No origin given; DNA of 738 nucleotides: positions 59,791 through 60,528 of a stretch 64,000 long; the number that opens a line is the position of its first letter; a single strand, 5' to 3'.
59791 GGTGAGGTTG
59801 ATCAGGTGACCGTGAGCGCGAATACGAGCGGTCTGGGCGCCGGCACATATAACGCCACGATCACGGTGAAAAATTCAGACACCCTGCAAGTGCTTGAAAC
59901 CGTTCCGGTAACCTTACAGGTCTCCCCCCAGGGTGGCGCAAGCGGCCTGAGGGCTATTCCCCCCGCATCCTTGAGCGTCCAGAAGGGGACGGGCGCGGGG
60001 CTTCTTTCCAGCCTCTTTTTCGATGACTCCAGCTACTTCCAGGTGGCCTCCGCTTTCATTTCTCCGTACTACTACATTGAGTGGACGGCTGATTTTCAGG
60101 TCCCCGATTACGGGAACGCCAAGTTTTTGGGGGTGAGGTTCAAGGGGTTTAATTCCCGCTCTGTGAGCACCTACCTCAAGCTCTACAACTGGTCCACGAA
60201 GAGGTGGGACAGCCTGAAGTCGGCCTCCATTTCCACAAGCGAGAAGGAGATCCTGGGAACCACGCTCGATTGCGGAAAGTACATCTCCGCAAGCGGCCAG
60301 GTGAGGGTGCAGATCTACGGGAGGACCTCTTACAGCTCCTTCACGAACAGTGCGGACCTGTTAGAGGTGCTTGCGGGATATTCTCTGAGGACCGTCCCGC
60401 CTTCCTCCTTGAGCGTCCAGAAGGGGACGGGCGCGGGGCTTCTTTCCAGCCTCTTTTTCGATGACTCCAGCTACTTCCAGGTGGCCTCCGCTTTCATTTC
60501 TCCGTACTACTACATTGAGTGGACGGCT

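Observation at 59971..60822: Base-perfect 438-bp tandem duplication in the C-terminal domain of the C1 cysteine peptidase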

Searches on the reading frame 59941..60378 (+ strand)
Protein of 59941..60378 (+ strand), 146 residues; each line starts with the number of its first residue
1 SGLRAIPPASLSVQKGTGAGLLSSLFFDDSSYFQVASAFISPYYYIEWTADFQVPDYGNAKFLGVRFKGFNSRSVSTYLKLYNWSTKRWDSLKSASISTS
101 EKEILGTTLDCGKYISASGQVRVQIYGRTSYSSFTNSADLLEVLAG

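Call 5: search_protein_families(library=pfam, proteins=[window:59941-60378:+], max_evalue=0.1)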
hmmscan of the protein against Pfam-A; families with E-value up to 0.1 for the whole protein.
window:59941-60378:+ (146 aa): 0 families

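Call 6: search_protein_families(library=ncbifam, proteins=[window:59941-60378:+], max_evalue=0.1)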
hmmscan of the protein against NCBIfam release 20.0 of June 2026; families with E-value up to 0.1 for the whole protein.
window:59941-60378:+ (146 aa): 0 families

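Call 7: find_homologous_proteins(query=window:59941-60378:+)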
Query window:59941-60378:+ (146 aa): 1 proteins with E <= 0.001 among 28 candidates.
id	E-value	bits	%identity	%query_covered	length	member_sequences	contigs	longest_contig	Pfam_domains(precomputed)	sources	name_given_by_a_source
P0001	1.0e-37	147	84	56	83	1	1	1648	-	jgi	-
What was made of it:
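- Tried and rejected: The word-indexed homologue search with the unit found only one 83-aa fragment (call 7).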

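Call 10: find_encoding_contigs(protein=P0001, flank=5000)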
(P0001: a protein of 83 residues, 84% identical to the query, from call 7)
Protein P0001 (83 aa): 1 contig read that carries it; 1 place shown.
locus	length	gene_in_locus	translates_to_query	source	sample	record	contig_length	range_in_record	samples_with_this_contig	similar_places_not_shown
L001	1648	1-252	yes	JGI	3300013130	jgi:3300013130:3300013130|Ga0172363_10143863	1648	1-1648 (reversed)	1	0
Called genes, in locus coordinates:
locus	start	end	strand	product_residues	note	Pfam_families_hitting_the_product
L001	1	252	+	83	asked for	?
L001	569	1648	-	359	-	?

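Call 13: find_related_loci(query=window:59941-60378:+, collection=metagenome_contigs, flank=10000)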
Query window:59941-60378:+ (146 aa) in metagenome_contigs; peptide patterns used: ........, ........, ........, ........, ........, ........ (x = any residue, [..] = any of these).
172 stretches matched a pattern; 2 encode a relative of the query (tblastn E <= 1e-3); 2 distinct loci.
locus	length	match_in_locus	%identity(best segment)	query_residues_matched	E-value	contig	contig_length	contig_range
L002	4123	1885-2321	88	1-146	9e-65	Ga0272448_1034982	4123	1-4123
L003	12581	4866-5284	88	7-146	1e-50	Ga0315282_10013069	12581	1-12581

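Call 26: search_protein_representatives(protein=window:59941-60378:+)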
Query: 146 residues. Proteins with E-value up to 0.001 (for the whole library): 201; up to 1e-10: 13; up to 1e-30: 0. The best 150 are listed.
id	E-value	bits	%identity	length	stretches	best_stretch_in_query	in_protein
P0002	6.1e-21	91.2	32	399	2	17-143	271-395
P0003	6.4e-18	81.4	33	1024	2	5-142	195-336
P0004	6.7e-18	81.4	31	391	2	19-140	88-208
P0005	7.2e-18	81.3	29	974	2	7-130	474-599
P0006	3.0e-17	79.3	36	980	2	5-141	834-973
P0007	3.2e-16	75.9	29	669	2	5-142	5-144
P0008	6.8e-16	74.8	29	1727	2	19-141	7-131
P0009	8.8e-16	74.5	34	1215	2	2-143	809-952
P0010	4.2e-14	69.1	33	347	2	18-143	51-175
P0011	1.5e-13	67.3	25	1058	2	16-142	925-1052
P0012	2.0e-13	66.9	28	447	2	5-128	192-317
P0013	2.6e-13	66.5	32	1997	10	79-127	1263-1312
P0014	1.5e-11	60.7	27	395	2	7-142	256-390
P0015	2.2e-10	57.0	34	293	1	9-143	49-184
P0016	2.3e-10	57.0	39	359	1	8-143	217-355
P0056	1.2e-07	48.1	30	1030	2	8-144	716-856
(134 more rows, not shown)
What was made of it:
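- Tried and rejected: The exhaustive HMMER search was needed to see the family (call 26).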

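Call 27: search_protein_families(library=pfam, proteins=[P0002, P0003, P0004, P0005, P0006, P0007, P0009, P0010, P0011, P0012], max_evalue=0.01)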
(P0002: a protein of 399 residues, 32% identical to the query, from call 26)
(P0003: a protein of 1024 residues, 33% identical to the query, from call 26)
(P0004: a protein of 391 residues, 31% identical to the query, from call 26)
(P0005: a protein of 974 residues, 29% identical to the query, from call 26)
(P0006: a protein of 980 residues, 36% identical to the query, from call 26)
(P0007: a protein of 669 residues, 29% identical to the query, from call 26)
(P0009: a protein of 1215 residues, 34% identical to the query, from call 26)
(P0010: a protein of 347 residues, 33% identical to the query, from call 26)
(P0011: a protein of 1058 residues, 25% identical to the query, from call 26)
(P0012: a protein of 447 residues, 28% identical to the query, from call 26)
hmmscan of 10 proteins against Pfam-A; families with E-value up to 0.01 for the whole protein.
P0002 (399 aa): 1 family
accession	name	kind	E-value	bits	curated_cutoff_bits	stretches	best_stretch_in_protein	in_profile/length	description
PF14741.12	GH114_assoc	-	2.7e-06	28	22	1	281-391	11-125/126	N-terminal glycosyl-hydrolase-114-associated domain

P0003 (1024 aa): 6 families
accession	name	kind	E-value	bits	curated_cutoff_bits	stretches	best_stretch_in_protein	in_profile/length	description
PF13360.13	PQQ_2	-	2.6e-47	161.9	27.6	3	752-944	2-202/233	Outer membrane protein assembly factor BamB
PF13570.13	Beta-prop_ACSF4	-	3.8e-40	138.7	133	3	743-853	61-174/329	Beta-alanine-activating enzyme, beta-propeller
PF01011.28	PQQ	-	4.2e-18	65.8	26.7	2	686-775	44-146/595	Glucose/ethanol/alcohol dehydrogenase, beta-propeller domain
PF00149.33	Metallophos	-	1.5e-11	45.5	21.5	1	348-520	2-190/191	Calcineurin-like phosphoesterase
PF25292.1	Beta-prop_CGLA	-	3.9e-06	27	26.8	1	703-761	48-105/316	Lambda-carrageenase beta-propeller domain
PF25293.1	Beta-prop_EMC1_N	-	4.9e-06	26.8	34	1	881-1016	42-173/219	EMC1 N-terminal beta-propeller domain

P0004 (391 aa): 1 family
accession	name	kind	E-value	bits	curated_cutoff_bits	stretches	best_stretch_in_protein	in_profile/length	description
PF14741.12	GH114_assoc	-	0.0022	18.6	22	0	105-200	20-119/126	N-terminal glycosyl-hydrolase-114-associated domain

P0005 (974 aa): 9 families
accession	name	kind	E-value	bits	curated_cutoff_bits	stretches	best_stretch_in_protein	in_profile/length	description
PF16656.11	Pur_ac_phosph_N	-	1.9e-20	73.6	30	2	629-711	6-93/93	Purple acid Phosphatase, N-terminal domain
PF00041.27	fn3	-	1.4e-11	44.9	25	2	381-458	6-80/84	Fibronectin type III domain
PF13860.13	FlgD_ig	-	5.4e-07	29.9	27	1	898-956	11-70/79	FlgD Ig-like domain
PF14741.12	GH114_assoc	-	2.9e-05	24.7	22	1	498-607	15-125/126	N-terminal glycosyl-hydrolase-114-associated domain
PF16655.11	PhoD_N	-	0.00026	21.9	30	0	670-697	52-81/90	PhoD-like phosphatase, N-terminal domain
PF25059.1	FN3_DSCAM-DSCAML_C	-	0.00038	21.2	39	0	417-467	35-83/89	DSCAM/DSCAML C-terminal Fn3-like domain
PF25788.1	Ig_Rha78A_N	-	0.0022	18.7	27.4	0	388-465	17-103/105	Rha78A-like, N-terminal immunoglobulin domain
PF16893.11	fn3_2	-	0.0091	16.6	27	0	629-702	8-81/89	Fibronectin type III domain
PF13585.12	CHU_C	-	0.0096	16.5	27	0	905-961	23-72/86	CHU_C Type IX secretion signal domain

P0006 (980 aa): 4 families
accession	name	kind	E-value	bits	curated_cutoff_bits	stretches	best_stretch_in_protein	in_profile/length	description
PF13205.12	Big_5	-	1.7e-51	173.7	23.6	2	465-569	1-105/105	Bacterial Ig-like domain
PF00082.27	Peptidase_S8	-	1.6e-38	133.1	21.8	1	146-426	4-276/288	Subtilase family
PF05922.21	Inhibitor_I9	-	9.1e-08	33.1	21.2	1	47-112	2-80/82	Peptidase inhibitor I9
PF04234.18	CopC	-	0.00021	22.7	23.3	0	729-819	4-88/92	CopC domain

P0007 (669 aa): 1 family
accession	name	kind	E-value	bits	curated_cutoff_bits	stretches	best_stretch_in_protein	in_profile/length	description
PF24681.1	Kelch_KLHDC2_KLHL20_DRC7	-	0.0065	16.2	50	0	222-250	120-148/221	KLHDC2/KLHL20/DRC7 Kelch-repeats domain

P0009 (1215 aa): 4 families
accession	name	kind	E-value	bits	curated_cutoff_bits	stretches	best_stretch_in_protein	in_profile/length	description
PF25778.1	DUF7948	-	8.7e-54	183.2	27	1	57-259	1-213/214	Domain of unknown function (DUF7948)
PF06739.17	SBBP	-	2.4e-46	155.9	20.5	7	333-364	2-34/38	Beta-propeller repeat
PF13205.12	Big_5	-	1.8e-22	80.5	23.6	1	959-1064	1-105/105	Bacterial Ig-like domain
PF18884.5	TSP3_bac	-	1.5e-06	28.4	25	1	783-804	1-22/22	Bacterial TSP3 repeat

P0010 (347 aa): 0 families

P0011 (1058 aa): 6 families
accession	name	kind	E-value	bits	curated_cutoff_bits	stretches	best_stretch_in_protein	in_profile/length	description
PF16656.11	Pur_ac_phosph_N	-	4.8e-35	120.4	30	4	482-560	9-93/93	Purple acid Phosphatase, N-terminal domain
PF00041.27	fn3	-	6e-20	71.7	25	4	376-456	1-76/84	Fibronectin type III domain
PF16655.11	PhoD_N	-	9.4e-11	42.6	30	0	508-547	43-82/90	PhoD-like phosphatase, N-terminal domain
PF25059.1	FN3_DSCAM-DSCAML_C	-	5.9e-08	33.4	39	0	618-663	43-86/89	DSCAM/DSCAML C-terminal Fn3-like domain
PF25788.1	Ig_Rha78A_N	-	4.5e-06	27.3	27.4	0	529-560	69-101/105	Rha78A-like, N-terminal immunoglobulin domain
PF14741.12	GH114_assoc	-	0.0041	17.7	22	0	687-796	10-122/126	N-terminal glycosyl-hydrolase-114-associated domain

P0012 (447 aa): 6 families
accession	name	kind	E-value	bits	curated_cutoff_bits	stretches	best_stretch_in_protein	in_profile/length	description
PF13860.13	FlgD_ig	-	1e-10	41.9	27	1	370-434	10-75/79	FlgD Ig-like domain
PF14741.12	GH114_assoc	-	4.8e-10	40.1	22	2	244-327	39-125/126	N-terminal glycosyl-hydrolase-114-associated domain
PF16656.11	Pur_ac_phosph_N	-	1.4e-09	38.9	30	1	108-183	12-93/93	Purple acid Phosphatase, N-terminal domain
PF18962.6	Por_Secre_tail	-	7.6e-05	23.4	27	1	365-444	4-74/75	Secretion system C-terminal sorting domain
PF00041.27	fn3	-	9.9e-05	22.9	25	1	105-178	10-80/84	Fibronectin type III domain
PF13585.12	CHU_C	-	0.00029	21.3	27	1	380-434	25-72/86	CHU_C Type IX secretion signal domain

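Call 31: search_protein_families(library=pfam, alignment_id=A3, max_evalue=0.01)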
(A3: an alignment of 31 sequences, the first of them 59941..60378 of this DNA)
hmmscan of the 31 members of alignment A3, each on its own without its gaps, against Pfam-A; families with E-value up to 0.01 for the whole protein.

A. member 1, window:59941-60378:+ (146 aa): 0 families

B. families by the number of members that match (of 31 scanned): 2 families
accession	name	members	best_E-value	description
PF14741.12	GH114_assoc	12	3.4e-07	N-terminal glycosyl-hydrolase-114-associated domain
PF00755.25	Carn_acyltransf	1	0.0099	Choline/Carnitine o-acyltransferase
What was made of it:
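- On Pfam PF14741 GH114_assoc: Twelve of 31 of its aligned remote homologues do hit PF14741, best E=3.4e-07 (calls 27, 31).
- Closest known: Pfam PF14741 GH114_assoc. Same: Twelve of 31 aligned family members reach PF14741 (call 31).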

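Call 32: search_solved_structures(query=A3, max_evalue=1, show_alignments=2)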
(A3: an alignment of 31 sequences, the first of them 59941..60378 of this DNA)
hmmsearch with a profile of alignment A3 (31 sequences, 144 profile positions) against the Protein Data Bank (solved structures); distinct sequences matched with E-value up to 1: 9.
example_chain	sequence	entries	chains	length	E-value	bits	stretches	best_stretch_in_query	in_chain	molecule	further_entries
2xn4_A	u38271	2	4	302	0.00096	22.3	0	70-94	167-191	KELCH-LIKE PROTEIN 2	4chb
6htn_A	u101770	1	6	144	0.0015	21.6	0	104-130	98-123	Fucose-binding lectin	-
7fao_A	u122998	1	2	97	0.044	16.9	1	91-131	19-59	Top7 Surface mutant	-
4h3u_A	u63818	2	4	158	0.21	14.7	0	27-49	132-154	hypothetical protein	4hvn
5ngj_A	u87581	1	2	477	0.23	14.5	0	53-105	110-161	Tail tube protein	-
7qg9_F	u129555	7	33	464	0.24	14.5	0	53-105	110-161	Tail tube protein | Tail tube protein pb6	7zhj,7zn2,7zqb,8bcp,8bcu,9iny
1qys_A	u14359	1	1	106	0.25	14.4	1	91-131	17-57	TOP7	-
8hqz_p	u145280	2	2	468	0.43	13.7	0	55-105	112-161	Tail tube protein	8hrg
4ky3_A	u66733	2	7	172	0.57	13.3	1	91-131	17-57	designed protein OR327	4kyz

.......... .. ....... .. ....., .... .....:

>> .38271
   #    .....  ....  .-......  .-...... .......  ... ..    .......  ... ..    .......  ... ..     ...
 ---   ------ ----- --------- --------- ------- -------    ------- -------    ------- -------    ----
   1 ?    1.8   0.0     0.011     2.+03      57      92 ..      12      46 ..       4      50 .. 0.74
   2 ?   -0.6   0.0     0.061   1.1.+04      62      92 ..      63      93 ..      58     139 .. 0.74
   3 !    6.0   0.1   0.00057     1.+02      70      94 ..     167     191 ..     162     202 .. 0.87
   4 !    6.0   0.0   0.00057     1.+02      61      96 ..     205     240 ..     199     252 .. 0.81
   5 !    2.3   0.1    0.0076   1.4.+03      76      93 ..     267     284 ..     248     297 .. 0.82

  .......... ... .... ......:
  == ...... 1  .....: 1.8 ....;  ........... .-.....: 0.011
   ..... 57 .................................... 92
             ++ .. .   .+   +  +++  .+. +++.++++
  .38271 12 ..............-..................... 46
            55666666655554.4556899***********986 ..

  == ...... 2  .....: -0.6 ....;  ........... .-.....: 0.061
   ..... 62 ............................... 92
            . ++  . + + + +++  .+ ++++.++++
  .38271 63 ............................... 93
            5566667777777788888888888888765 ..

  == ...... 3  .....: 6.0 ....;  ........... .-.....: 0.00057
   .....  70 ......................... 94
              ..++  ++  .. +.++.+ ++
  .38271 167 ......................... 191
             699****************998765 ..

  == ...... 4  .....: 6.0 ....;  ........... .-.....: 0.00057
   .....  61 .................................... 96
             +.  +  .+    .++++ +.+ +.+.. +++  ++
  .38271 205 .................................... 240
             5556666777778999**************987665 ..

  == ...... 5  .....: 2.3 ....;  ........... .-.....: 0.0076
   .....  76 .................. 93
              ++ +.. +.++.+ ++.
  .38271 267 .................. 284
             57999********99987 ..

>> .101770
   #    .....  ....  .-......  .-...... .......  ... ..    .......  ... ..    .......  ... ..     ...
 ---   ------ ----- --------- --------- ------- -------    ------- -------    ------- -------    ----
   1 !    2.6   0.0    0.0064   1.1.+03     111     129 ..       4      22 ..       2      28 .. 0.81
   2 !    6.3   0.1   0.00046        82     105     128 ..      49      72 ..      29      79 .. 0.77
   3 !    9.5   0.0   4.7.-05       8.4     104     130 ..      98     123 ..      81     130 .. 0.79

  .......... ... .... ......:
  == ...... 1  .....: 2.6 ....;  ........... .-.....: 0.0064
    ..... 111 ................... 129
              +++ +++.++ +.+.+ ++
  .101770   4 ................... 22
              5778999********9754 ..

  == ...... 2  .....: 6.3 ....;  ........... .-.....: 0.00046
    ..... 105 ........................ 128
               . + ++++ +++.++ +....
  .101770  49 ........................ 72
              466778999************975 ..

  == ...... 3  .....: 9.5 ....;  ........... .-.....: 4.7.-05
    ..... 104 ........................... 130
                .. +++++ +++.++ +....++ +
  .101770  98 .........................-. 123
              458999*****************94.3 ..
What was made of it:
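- Tried and rejected: A PDB sequence-profile search with the family alignment gave only spurious short matches to Kelch, a fucose lectin and Top7 (call 32).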

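Call 39: predict_structure(alignment_id=A3)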
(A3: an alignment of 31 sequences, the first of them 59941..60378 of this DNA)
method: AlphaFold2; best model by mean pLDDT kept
length: 146 residues; sequences in the alignment: 31
mean_pLDDT: 97.3   pTM: 0.91
mean pLDDT of the five models: 97.3, 97.3, 97.1, 97.1, 96.9
residues with pLDDT >= 90: 140; 70-90: 5; 50-70: 1; < 50: 0
segments of 3 or more residues with pLDDT < 50: none
pLDDT, mean of each block of 10 residues (from residue 1): 94 97 97 98 98 93 98 98 98 98 98 97 98 98 97
secondary structure, 60 per line:
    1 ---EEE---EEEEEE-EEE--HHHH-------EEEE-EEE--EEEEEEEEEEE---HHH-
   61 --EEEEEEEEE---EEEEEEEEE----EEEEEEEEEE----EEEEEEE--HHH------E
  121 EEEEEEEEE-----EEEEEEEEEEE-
elements in order: E4-6 E10-15 E17-19 H22-25 E33-36 E38-40 E43-53 E63-71 E75-83 E88-97 E102-108 E120-129 E135-145
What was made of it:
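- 59944..60381 (+): Unit 1 of the GH114_assoc-like beta-sandwich domain (G581-Y726, 438 nt). AF2 model with pLDDT 97.3 (call 39).
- On Carbohydrate-binding module (beta-sandwich CBM): The model has pLDDT 97.3 (call 39).
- The AF2 model of one unit has pLDDT 97.3 (call 39).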

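Call 42: fold_search(model_id=the predicted structure, library=pdb)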
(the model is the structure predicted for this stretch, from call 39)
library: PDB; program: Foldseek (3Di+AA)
matches with E <= 10: 1576; with E <= 0.001: 62
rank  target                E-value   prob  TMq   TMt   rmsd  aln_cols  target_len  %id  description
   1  9eui_D                2.1e-07  1.00  0.69  0.29   3.2       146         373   14  Cryo-EM structure of Staphylococcus aureus bacteriophage phi812 baseplate in the post-contraction state - complete (released 2025-04-09)
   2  2xom_A                1.0e-06  1.00  0.55  0.55   5.3       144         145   11  Atomic resolution structure of TmCBM61 in complex with beta-1,4- galactotriose (released 2010-09-08)
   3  2xon_L                1.8e-06  1.00  0.54  0.54   5.3       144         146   11  Structure of TmCBM61 in complex with beta-1,4-galactotriose at 1.4 A resolution (released 2010-09-08)
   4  9euf_H                1.2e-05  1.00  0.66  0.35   3.2       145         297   14  Cryo-EM structure of Staphylococcus aureus bacteriophage phi812 baseplate in the pre-contraction state - complete (released 2025-04-09)
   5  8a28_A                3.9e-05  1.00  0.57  0.25   5.1       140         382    9  Structure of the astacin zymogen of LAST-MAM from Limulus polyphemus (released 2022-10-19)
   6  2e31_A                5.7e-05  1.00  0.47  0.32   7.7       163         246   16  Structural basis for selection of glycosylated substrate by SCFFbs1 ubiquitin ligase (released 2007-03-20)
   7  1umi_A                6.7e-05  1.00  0.52  0.43   8.6       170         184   15  Structural basis of sugar-recognizing ubiquitin ligase (released 2004-04-06)
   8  4gwm_A                7.1e-05  1.00  0.61  0.19   5.1       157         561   12  Crystal structure of human promeprin beta (released 2012-09-19)
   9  8h3u_A                7.9e-05  1.00  0.52  0.16   7.5       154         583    8  Inhibitor-bound EP, polyA model (released 2022-11-23)
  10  2rj2                  7.9e-05  1.00  0.52  0.43   9.0       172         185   15  Crystal Structure of the Sugar Recognizing SCF Ubiquitin Ligase at 1.7 Resolution (released 2008-10-14)
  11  5w6h_A                7.9e-05  1.00  0.48  0.13   9.1       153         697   10  Crystal structure of Bacteriophage CBA120 tailspike protein 4 enzymatically active domain (TSP4dN, orf213) (released 2018-10-24)
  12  2zex_A                8.8e-05  1.00  0.51  0.51   5.4       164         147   10  Family 16 carbohydrate binding module (released 2008-03-04)
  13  1gu3_A                9.8e-05  1.00  0.51  0.52   7.5       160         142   12  CBM4 structure and function (released 2002-09-26)
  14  1umh                  9.8e-05  1.00  0.48  0.39   9.3       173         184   16  Structural basis of sugar-recognizing ubiquitin ligase (released 2004-04-06)
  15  4d0q                  1.0e-04  1.00  0.50  0.47   6.4       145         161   11  Hyaluronan Binding Module of the Streptococcal Pneumoniae Hyaluronate Lyase (released 2014-08-06)
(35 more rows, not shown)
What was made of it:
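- On Carbohydrate-binding module (beta-sandwich CBM): Foldseek against PDB: 2xom_A (CBM61) at E=1e-6 and TM 0.55; CBM16 and CBM4 at E about 1e-4; 9eui_D (phage baseplate protein) at E=2e-7 and TM 0.69 (call 42).
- Closest known: Pfam PF14741 GH114_assoc. Same: The predicted jelly-roll beta-sandwich matches CBM61, CBM16 and CBM4 as well as a phage baseplate receptor-binding protein (call 42).
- Its top solved-structure matches are a phage phi812 baseplate protein, then CBM61, CBM16 and CBM4 modules (call 42).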

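Call 47: find_encoding_contigs(protein=P0056, flank=3000, max_places=4)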
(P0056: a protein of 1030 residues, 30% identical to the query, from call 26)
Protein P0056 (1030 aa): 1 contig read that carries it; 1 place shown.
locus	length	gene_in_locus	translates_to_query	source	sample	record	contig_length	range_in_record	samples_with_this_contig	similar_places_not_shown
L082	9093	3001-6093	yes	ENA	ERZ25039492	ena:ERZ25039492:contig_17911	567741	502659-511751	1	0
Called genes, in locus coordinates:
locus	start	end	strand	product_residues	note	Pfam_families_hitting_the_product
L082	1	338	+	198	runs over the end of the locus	-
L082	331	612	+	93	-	-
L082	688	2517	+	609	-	PF00009:GTP_EFTU, PF01926:MMR_HSR1 (weak), PF22042:EF-G_D2, PF03144:GTP_EFTU_D2, PF00679:EFG_C, PF21018:BipA_C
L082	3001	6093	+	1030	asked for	PF13583:Reprolysin_4, PF13688:Reprolysin_5, PF13574:Reprolysin_2, PF13582:Reprolysin_3, PF17803:Cadherin_4, PF17892:Cadherin_5, PF17963:Big_9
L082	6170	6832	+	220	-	-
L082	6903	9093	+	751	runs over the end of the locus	PF00211:Guanylate_cyc, PF13481:AAA_25 (faint), PF25199:nSTAND_NTPase5 (faint), PF00931:NB-ARC (weak), PF13401:AAA_22, PF13424:TPR_12 (faint)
